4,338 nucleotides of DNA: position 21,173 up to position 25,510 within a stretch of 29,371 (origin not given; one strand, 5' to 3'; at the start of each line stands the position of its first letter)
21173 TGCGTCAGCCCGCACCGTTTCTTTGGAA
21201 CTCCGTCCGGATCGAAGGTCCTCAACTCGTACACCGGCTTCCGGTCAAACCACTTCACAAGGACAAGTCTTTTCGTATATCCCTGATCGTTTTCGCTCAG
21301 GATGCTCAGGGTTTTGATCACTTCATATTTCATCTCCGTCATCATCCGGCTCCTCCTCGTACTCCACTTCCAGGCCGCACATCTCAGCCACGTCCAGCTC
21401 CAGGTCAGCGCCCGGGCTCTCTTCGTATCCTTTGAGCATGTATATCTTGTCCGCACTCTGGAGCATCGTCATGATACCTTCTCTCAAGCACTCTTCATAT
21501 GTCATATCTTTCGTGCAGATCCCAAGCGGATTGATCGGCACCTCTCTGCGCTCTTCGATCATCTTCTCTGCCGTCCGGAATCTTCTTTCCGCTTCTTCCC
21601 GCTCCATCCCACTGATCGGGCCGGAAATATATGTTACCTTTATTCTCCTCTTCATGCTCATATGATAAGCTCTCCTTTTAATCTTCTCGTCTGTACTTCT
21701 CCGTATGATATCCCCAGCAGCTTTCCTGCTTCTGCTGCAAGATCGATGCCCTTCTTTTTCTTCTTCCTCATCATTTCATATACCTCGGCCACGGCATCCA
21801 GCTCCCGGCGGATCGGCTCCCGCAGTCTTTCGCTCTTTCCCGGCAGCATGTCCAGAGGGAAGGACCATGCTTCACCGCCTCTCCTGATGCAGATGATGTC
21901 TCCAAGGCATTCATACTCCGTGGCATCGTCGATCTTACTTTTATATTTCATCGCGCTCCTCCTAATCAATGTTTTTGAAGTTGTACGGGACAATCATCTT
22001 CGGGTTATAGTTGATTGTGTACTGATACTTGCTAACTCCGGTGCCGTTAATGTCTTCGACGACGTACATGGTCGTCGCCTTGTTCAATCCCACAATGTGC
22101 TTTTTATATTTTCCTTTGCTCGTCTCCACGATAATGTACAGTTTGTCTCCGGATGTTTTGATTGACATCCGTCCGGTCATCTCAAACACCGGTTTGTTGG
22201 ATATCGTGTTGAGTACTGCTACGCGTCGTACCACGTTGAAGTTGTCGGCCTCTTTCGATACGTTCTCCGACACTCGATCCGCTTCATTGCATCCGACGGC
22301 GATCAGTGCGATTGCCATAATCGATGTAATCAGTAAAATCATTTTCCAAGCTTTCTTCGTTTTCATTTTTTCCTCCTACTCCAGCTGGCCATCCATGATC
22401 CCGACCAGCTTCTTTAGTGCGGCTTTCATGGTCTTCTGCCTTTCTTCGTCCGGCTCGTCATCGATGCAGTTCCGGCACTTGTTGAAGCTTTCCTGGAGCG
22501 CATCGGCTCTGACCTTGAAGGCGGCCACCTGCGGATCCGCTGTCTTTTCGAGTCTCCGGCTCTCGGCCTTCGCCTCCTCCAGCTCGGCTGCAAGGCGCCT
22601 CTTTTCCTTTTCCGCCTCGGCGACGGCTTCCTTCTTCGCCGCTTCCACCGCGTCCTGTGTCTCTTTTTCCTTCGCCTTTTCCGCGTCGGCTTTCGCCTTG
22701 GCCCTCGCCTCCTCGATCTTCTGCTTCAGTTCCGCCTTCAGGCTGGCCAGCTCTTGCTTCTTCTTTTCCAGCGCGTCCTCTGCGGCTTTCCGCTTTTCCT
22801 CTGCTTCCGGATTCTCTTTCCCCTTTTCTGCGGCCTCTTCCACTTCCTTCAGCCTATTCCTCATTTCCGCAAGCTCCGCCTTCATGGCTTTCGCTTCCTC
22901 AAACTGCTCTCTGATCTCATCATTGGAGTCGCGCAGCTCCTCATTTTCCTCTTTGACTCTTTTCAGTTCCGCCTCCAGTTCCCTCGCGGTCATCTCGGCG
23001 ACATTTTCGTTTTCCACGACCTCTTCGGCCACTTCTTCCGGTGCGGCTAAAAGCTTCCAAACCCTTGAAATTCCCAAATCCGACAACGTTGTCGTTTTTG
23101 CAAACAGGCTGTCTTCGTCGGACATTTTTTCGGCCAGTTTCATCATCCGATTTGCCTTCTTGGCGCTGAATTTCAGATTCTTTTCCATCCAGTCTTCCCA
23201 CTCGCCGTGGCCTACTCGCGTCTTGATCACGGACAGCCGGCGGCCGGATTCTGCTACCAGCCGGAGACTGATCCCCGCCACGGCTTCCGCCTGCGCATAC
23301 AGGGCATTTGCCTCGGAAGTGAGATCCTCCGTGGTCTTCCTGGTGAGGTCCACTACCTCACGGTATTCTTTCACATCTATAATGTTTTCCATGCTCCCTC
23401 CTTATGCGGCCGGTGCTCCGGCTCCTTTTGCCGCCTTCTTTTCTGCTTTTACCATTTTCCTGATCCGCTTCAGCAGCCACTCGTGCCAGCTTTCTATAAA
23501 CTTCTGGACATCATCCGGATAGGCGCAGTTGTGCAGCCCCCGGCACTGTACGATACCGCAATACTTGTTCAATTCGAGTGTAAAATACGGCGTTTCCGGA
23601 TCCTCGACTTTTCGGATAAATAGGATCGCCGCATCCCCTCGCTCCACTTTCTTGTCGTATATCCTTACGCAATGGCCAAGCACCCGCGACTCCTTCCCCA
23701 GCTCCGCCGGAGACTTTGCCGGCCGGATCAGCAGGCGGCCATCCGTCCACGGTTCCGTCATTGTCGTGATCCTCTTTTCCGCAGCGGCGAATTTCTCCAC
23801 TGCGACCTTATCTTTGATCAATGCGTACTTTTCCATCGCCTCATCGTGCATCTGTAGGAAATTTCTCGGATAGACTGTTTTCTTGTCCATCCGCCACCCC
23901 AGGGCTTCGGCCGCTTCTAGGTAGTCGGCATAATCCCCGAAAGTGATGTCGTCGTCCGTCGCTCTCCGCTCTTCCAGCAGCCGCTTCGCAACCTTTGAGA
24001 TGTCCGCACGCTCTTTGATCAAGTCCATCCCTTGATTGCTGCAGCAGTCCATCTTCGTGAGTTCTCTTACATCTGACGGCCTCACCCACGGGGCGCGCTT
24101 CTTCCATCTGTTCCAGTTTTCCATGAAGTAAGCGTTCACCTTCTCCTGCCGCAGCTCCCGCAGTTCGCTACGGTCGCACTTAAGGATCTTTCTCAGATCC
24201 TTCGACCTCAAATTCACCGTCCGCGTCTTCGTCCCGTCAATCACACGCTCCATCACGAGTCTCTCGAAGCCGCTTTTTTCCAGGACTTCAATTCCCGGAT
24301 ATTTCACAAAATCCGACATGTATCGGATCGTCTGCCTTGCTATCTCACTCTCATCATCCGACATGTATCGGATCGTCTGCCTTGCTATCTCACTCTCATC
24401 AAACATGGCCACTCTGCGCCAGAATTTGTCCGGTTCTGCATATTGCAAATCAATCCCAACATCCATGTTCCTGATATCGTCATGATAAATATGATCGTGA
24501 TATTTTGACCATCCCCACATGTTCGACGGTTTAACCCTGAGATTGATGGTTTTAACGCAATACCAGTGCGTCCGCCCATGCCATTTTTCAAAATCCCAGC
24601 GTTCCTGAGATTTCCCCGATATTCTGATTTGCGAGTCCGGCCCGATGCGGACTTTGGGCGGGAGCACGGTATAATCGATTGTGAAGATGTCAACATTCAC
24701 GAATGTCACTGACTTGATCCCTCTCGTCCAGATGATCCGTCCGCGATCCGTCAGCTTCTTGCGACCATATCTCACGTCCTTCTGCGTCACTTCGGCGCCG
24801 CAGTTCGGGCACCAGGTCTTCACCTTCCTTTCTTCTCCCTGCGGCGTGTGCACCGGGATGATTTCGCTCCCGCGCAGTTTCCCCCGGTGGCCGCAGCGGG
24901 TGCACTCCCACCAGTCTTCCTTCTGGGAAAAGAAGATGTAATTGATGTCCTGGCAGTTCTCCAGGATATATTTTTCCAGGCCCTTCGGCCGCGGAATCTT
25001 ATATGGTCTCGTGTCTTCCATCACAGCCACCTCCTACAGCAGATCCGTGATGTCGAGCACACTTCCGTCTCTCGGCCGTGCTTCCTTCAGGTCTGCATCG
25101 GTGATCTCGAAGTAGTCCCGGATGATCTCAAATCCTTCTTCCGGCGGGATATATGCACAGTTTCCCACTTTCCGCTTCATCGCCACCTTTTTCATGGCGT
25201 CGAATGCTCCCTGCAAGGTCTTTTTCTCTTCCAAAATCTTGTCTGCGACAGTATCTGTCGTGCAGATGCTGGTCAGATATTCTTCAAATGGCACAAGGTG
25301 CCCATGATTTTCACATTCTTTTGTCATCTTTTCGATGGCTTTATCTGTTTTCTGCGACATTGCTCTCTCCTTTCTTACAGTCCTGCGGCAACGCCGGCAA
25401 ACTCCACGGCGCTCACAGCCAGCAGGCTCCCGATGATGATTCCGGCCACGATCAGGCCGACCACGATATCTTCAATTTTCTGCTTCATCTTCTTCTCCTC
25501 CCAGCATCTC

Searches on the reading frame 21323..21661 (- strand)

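Call 90: search_protein_families(library=pfam, proteins=[window:21323-21661:-], max_evalue=0.01)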
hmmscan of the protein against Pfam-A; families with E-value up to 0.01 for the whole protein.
window:21323-21661:- (112 aa): 1 family
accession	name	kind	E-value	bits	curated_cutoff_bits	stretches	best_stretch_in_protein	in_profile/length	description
PF14359.12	DUF4406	-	7.6e-18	65.2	22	1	9-101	2-91/91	Domain of unknown function (DUF4406)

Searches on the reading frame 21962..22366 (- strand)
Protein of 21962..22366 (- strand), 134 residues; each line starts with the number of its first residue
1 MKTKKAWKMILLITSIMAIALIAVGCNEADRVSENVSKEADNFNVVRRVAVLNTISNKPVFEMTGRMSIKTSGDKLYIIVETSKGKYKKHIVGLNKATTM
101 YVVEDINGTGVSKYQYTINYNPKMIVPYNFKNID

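Call 43: search_protein_families(library=pfam, proteins=[window:21962-22366:-], max_evalue=0.001)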
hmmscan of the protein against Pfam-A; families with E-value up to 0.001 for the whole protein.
window:21962-22366:- (134 aa): 1 family
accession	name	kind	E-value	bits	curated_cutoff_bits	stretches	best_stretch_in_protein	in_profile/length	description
PF25682.1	Phage_VG64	-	2.9e-43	147.1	27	1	8-131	3-125/127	Mycobacterium phage VG64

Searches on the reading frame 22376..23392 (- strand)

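Call 43: search_protein_families(library=pfam, proteins=[window:22376-23392:-], max_evalue=0.001)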
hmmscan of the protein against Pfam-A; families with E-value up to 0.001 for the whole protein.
window:22376-23392:- (338 aa): 1 family
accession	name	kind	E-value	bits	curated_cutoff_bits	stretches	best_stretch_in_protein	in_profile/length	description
PF11300.13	DUF3102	-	5.6e-19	69.1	24.4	1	20-144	2-127/129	Protein of unknown function (DUF3102)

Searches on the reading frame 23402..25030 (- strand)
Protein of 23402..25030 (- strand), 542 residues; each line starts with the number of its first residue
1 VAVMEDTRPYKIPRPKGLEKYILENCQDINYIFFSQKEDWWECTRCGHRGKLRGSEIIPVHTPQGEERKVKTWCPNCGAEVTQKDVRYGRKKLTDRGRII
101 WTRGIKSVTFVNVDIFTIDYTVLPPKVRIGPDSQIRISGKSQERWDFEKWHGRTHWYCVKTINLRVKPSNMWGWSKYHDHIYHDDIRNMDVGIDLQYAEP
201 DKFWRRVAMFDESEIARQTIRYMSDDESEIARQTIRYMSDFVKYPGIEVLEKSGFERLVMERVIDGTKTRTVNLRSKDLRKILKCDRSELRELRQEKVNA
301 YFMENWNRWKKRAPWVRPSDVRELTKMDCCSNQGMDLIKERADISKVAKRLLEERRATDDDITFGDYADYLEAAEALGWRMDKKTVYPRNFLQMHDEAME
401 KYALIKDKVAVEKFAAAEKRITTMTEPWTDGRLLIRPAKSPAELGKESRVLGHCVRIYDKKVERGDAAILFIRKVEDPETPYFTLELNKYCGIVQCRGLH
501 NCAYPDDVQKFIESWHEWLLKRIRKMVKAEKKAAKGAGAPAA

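Call 43: search_protein_families(library=pfam, proteins=[window:23402-25030:-], max_evalue=0.001)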
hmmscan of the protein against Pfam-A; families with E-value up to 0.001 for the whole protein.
window:23402-25030:- (542 aa): 1 family
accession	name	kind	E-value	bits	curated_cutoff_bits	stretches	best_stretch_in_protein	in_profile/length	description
PF14284.11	PcfJ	-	3.4e-26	92.2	25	1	366-512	1-147/147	PcfJ-like protein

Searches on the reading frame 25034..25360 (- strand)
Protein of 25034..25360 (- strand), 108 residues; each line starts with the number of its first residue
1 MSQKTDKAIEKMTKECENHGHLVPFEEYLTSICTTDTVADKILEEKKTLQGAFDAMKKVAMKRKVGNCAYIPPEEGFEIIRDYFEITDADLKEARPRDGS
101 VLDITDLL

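Call 90: search_protein_families(library=pfam, proteins=[window:25034-25360:-], max_evalue=0.01)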
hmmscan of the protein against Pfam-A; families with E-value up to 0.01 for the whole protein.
window:25034-25360:- (108 aa): 1 family
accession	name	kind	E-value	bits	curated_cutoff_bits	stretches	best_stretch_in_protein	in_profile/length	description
PF14058.11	PcfK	-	0.0027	18.2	27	1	26-92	11-75/139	PcfK-like protein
